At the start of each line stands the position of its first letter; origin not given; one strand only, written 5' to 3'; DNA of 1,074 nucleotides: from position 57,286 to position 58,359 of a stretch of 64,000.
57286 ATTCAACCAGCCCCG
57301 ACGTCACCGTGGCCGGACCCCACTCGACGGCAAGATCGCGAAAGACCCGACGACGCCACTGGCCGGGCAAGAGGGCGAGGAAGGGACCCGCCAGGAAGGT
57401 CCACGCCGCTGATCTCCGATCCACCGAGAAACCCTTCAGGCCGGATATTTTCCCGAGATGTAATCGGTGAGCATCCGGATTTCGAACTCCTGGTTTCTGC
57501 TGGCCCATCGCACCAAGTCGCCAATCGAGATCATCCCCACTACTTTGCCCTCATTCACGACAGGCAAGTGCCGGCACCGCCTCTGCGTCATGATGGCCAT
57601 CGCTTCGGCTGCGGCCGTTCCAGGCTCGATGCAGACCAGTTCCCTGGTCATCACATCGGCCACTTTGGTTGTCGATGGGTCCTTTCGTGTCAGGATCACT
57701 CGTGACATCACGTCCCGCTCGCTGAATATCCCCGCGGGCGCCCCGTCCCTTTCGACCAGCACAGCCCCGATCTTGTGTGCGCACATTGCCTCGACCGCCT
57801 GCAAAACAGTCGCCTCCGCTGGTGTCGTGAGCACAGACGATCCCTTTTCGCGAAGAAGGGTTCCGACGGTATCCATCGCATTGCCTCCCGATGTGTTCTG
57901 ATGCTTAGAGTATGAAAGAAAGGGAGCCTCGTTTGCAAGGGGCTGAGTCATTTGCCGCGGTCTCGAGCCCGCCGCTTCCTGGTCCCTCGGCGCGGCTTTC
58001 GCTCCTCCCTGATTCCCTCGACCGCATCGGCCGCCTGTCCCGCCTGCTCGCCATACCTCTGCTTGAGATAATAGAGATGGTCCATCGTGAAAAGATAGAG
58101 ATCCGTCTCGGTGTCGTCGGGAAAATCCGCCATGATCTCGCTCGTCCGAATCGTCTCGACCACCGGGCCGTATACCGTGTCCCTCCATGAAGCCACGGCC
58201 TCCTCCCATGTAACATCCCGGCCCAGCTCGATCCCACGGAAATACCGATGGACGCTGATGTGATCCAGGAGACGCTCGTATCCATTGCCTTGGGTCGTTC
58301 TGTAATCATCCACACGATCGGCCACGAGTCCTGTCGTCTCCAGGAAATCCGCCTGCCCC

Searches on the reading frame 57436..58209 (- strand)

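Call 49: search_protein_families(library=pfam, proteins=[window:57436-58209:-], max_evalue=0.001)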
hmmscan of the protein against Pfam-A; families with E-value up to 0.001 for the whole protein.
window:57436-58209:- (257 aa): 1 family
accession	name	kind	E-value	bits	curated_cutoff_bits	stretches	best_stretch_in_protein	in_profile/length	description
PF00571.33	CBS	-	5.7e-23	81.4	24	2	183-236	1-55/57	CBS domain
